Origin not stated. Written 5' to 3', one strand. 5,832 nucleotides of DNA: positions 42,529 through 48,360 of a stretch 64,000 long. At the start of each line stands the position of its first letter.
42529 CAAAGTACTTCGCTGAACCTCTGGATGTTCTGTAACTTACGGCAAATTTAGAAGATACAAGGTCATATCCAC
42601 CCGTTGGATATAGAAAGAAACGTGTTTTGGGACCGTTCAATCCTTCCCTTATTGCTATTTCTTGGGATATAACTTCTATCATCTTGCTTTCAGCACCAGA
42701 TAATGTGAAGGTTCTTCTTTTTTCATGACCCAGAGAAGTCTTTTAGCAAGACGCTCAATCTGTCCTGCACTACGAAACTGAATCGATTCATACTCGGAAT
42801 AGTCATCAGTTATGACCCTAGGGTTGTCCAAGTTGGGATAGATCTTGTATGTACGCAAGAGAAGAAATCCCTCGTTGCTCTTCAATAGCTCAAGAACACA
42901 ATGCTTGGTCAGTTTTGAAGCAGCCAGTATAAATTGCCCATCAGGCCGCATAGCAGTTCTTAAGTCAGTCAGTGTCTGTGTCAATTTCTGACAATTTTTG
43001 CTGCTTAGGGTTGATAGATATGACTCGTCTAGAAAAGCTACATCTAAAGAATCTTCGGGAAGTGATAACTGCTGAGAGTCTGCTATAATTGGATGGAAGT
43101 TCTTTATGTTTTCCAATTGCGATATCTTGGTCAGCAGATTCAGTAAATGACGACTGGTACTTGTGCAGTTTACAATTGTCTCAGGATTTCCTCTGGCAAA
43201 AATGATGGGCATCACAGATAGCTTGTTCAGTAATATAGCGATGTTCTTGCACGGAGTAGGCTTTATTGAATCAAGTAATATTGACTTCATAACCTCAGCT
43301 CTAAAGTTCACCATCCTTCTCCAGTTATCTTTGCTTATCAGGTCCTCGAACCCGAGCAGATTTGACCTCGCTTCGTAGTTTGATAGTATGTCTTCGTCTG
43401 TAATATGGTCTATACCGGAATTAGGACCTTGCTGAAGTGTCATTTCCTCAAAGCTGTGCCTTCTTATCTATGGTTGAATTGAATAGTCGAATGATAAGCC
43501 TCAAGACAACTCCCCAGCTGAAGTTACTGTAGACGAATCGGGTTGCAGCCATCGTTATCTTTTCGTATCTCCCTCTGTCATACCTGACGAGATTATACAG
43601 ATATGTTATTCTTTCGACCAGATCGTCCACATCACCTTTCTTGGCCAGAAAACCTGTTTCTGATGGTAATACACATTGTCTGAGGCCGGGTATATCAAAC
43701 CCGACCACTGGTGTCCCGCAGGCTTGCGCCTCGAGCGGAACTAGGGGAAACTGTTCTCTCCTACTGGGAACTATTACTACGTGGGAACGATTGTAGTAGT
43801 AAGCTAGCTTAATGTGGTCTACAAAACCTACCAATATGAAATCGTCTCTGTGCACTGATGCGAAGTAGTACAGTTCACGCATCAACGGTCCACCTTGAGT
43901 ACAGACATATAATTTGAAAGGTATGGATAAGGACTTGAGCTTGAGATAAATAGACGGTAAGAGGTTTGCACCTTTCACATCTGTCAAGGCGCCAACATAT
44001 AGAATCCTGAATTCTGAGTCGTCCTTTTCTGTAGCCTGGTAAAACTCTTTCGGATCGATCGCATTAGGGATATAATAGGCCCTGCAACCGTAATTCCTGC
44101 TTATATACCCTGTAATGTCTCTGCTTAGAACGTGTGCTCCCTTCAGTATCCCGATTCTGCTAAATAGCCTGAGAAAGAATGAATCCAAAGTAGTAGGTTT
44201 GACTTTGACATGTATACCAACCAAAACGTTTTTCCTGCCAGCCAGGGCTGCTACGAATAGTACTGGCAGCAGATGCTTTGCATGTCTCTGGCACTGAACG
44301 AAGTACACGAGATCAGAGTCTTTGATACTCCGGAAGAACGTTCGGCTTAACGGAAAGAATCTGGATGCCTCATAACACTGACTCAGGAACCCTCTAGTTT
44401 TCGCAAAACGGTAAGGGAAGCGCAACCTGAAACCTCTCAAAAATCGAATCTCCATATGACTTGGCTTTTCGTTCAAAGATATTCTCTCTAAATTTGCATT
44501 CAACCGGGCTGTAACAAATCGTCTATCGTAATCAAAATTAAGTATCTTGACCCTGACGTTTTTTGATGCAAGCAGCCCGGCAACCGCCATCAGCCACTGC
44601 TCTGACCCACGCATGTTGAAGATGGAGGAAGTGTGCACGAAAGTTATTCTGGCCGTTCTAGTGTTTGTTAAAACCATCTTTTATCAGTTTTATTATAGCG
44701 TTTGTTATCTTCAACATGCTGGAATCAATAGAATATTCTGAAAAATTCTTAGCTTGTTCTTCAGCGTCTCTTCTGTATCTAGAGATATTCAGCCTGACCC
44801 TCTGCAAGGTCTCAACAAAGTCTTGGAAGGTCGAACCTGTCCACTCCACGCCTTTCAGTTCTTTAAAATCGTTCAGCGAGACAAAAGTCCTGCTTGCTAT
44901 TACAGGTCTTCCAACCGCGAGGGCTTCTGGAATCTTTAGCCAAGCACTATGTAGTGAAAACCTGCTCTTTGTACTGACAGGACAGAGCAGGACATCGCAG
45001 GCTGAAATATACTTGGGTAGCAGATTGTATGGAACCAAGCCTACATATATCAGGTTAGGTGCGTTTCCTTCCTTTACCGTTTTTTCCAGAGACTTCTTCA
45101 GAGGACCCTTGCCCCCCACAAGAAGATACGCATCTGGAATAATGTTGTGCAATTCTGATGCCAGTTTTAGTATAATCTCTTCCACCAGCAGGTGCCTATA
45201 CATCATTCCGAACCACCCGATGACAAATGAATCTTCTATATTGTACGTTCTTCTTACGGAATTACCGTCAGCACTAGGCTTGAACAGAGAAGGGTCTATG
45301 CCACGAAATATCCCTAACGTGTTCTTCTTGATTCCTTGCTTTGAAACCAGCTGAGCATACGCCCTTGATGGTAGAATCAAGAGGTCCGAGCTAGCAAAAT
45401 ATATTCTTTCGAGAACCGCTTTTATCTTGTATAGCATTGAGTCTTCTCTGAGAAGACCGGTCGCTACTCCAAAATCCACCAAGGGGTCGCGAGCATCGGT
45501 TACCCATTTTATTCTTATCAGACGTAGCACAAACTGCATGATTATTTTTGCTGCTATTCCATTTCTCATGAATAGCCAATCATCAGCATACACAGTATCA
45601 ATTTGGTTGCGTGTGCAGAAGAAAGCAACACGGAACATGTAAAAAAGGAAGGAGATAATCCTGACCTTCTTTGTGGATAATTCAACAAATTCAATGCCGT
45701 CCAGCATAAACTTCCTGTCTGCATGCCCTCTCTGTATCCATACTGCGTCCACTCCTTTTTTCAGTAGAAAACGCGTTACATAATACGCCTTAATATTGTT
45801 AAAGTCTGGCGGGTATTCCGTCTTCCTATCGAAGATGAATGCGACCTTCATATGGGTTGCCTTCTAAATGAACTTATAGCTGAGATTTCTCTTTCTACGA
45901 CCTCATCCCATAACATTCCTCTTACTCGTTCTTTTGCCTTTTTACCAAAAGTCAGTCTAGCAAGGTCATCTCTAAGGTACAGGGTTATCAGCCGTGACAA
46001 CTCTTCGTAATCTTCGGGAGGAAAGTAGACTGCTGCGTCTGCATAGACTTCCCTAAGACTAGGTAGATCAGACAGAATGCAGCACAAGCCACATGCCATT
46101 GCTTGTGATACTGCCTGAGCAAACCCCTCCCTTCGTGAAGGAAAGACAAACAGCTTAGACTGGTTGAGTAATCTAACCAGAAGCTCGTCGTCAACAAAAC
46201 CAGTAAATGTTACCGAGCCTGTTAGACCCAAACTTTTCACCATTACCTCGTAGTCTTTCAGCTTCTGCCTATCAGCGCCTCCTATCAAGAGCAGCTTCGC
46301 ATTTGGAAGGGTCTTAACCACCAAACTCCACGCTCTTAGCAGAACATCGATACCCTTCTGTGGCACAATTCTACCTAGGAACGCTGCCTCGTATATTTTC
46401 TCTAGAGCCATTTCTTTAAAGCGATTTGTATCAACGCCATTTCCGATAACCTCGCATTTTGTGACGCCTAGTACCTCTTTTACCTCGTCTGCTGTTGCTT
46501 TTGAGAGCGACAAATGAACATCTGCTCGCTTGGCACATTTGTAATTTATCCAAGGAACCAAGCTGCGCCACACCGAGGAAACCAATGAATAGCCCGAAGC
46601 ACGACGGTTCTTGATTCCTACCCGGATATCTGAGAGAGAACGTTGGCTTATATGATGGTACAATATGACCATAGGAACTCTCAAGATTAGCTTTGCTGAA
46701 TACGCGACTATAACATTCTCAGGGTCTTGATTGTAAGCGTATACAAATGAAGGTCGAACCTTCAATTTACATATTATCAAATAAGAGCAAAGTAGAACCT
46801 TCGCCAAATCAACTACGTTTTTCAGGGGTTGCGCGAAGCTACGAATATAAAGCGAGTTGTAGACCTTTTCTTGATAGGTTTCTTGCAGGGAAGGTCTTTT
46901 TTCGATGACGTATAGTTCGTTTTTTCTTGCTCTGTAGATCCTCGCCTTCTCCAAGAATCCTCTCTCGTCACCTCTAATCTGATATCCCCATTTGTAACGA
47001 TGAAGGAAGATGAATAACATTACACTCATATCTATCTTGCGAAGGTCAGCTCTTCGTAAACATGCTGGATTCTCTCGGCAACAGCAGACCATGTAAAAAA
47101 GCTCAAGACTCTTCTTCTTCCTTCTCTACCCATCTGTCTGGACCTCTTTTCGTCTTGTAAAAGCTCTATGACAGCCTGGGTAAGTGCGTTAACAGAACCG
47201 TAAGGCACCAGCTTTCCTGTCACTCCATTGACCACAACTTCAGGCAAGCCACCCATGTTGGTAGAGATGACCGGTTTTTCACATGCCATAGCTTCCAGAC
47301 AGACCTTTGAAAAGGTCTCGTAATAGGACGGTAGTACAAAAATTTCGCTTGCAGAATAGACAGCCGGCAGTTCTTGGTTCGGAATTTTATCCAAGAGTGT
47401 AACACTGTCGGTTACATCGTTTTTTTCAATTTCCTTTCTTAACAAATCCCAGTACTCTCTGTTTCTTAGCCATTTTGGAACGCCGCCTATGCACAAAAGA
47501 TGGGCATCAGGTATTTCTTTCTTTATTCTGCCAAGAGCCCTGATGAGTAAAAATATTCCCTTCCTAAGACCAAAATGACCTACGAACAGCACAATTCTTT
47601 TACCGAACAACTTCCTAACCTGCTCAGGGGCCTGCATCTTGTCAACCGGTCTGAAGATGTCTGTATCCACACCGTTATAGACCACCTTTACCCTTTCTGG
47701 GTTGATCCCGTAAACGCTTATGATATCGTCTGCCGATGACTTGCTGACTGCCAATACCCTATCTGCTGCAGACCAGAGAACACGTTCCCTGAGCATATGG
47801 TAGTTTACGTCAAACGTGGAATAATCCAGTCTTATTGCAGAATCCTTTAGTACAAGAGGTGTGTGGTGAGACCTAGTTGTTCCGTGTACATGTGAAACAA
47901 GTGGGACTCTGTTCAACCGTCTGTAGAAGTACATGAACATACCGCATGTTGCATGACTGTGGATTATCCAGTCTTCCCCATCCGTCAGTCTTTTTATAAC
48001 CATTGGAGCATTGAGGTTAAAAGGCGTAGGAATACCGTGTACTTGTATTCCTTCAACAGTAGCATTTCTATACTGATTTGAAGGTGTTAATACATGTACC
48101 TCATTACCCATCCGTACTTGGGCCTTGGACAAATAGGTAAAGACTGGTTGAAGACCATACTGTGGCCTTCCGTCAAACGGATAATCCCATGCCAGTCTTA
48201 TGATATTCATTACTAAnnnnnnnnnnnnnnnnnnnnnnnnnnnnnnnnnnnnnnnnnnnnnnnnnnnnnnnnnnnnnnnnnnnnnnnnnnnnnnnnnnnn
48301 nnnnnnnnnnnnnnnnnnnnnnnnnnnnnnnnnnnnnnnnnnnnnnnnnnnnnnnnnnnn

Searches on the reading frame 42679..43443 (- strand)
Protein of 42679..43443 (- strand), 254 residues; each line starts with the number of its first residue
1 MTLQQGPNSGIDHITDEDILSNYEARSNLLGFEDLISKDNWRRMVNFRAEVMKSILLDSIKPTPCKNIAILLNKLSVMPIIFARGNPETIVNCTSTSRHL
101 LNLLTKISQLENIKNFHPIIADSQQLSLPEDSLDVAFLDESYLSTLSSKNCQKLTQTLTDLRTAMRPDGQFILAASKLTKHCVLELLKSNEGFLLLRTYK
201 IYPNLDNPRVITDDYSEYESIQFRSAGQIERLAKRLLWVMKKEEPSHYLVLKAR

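Call 25: search_protein_families(library=pfam, proteins=[window:42679-43443:-], max_evalue=0.001)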
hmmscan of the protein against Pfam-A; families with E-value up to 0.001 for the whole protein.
window:42679-43443:- (254 aa): 0 families

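Call 47: search_protein_families(library=pfam, proteins=[window:42679-43443:-], max_evalue=5)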
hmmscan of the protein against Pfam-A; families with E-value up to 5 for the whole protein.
window:42679-43443:- (254 aa): 1 family
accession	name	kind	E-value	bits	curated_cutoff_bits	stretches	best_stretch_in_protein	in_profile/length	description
PF08241.18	Methyltransf_11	-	0.21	12.7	21.2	1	112-173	42-95/95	Methyltransferase domain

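Call 49: search_solved_structures(query=window:42679-43443:-, max_evalue=10)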
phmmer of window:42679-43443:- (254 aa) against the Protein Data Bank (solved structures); distinct sequences matched with E-value up to 10: 3.
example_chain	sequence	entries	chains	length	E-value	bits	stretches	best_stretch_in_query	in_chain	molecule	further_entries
7kmt_B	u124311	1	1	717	0.24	14.2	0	10-48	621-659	Trafficking protein particle complex III-specific subunit 85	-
6w1w_A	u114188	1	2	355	0.35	13.6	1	12-83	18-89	motility-associated killing factor MakB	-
6t8d_X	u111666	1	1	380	0.38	13.5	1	12-83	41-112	MakB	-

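Call 59: search_protein_representatives(protein=window:42679-43443:-)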
Query: 254 residues. Proteins with E-value up to 0.001 (for the whole library): 3; up to 1e-10: 3; up to 1e-30: 1. The best 3 are listed.
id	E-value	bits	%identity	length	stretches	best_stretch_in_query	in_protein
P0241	3.3e-163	557.1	100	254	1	1-254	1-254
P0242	1.7e-14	70.4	29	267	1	23-222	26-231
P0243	1.5e-13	67.3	25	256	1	23-248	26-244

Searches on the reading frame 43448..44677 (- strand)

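Call 25: search_protein_families(library=pfam, proteins=[window:43448-44677:-], max_evalue=0.001)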
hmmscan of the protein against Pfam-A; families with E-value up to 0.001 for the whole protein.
window:43448-44677:- (409 aa): 3 families
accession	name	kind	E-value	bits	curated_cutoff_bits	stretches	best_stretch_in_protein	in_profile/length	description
PF00534.26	Glycos_transf_1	-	3.9e-26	92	26.4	1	213-362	6-157/172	Glycosyl transferases group 1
PF13692.12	Glyco_trans_1_4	-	9.9e-24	84.6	27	1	223-361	2-140/142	Glycosyl transferases group 1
PF20706.3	GT4-conflict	-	2e-07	30.8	26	1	290-325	274-309/385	Family 4 Glycosyltransferase in conflict systems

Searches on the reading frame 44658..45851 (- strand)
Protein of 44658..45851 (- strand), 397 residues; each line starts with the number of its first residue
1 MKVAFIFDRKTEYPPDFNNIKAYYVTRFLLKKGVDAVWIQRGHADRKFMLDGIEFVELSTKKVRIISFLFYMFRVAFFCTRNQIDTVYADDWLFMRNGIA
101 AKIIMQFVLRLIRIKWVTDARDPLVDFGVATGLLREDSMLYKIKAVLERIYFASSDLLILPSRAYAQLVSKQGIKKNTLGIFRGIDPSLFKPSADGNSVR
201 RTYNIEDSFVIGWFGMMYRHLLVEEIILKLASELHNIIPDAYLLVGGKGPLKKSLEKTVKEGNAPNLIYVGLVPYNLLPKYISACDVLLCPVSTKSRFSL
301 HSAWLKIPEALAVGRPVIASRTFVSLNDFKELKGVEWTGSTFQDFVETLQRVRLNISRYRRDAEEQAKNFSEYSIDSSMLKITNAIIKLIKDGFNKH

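Call 25: search_protein_families(library=pfam, proteins=[window:44658-45851:-], max_evalue=0.001)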
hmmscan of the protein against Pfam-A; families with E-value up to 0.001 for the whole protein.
window:44658-45851:- (397 aa): 2 families
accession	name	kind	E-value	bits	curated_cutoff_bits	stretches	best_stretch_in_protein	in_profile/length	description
PF13692.12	Glyco_trans_1_4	-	3e-11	44.2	27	1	210-322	3-108/142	Glycosyl transferases group 1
PF00534.26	Glycos_transf_1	-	3.1e-08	33.8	26.4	1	227-352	33-155/172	Glycosyl transferases group 1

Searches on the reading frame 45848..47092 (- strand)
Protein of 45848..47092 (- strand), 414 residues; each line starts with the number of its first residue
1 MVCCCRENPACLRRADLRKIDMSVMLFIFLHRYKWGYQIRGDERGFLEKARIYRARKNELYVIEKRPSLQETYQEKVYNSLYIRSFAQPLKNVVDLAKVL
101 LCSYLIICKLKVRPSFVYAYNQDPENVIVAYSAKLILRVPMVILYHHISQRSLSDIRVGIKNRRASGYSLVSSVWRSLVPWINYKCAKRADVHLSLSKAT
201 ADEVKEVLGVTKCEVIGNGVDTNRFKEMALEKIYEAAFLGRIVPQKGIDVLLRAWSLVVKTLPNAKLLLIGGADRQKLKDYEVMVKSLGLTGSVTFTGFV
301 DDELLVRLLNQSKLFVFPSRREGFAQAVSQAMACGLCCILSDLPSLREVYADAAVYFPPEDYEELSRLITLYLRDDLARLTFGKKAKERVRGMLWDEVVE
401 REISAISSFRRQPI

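Call 25: search_protein_families(library=pfam, proteins=[window:45848-47092:-], max_evalue=0.001)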
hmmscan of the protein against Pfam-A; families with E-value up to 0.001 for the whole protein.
window:45848-47092:- (414 aa): 6 families
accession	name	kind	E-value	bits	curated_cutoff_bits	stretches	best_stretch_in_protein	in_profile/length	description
PF00534.26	Glycos_transf_1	-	2.2e-34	118.9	26.4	1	222-389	4-172/172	Glycosyl transferases group 1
PF13692.12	Glyco_trans_1_4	-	1.3e-28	100.5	27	1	237-374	5-141/142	Glycosyl transferases group 1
PF20706.3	GT4-conflict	-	7.4e-10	38.8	26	1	196-342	157-312/385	Family 4 Glycosyltransferase in conflict systems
PF13439.12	Glyco_transf_4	-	1e-09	39.1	28.5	1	44-224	6-170/170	Glycosyltransferase Family 4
PF13524.12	Glyco_trans_1_2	-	3e-08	34.2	25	1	265-391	15-130/144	Glycosyl transferase-like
PF13579.12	Glyco_trans_4_4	-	0.00015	22.6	29.7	1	110-219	68-158/158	Glycosyl transferase 4-like domain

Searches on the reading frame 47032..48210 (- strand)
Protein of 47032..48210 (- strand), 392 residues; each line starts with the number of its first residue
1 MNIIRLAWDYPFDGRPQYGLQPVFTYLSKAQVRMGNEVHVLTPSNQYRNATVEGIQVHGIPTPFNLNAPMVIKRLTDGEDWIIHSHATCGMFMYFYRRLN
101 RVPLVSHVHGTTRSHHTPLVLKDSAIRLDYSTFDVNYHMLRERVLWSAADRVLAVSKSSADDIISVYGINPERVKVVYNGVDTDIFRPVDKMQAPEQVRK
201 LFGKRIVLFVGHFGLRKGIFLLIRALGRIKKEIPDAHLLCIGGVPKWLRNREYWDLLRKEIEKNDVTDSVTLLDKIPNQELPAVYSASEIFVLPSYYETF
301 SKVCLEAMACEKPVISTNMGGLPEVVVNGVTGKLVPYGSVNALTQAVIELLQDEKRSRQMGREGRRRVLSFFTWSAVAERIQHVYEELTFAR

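Call 25: search_protein_families(library=pfam, proteins=[window:47032-48210:-], max_evalue=0.001)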
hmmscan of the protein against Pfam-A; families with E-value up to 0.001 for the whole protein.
window:47032-48210:- (392 aa): 7 families
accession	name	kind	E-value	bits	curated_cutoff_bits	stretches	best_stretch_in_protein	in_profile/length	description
PF00534.26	Glycos_transf_1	-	1.7e-40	138.8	26.4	1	200-367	11-172/172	Glycosyl transferases group 1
PF13692.12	Glyco_trans_1_4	-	9e-34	117.2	27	1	205-353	2-142/142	Glycosyl transferases group 1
PF13439.12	Glyco_transf_4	-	9e-22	78.3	28.5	1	20-184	4-169/170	Glycosyltransferase Family 4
PF13579.12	Glyco_trans_4_4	-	6.5e-15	56.2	29.7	1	19-180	2-158/158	Glycosyl transferase 4-like domain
PF13524.12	Glyco_trans_1_2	-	5e-12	46.4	25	1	228-381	8-142/144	Glycosyl transferase-like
PF20706.3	GT4-conflict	-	2.9e-10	40.1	26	1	23-380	17-384/385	Family 4 Glycosyltransferase in conflict systems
PF08323.17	Glyco_transf_5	-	0.00088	19.5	22.7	0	84-167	133-228/239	Starch synthase catalytic domain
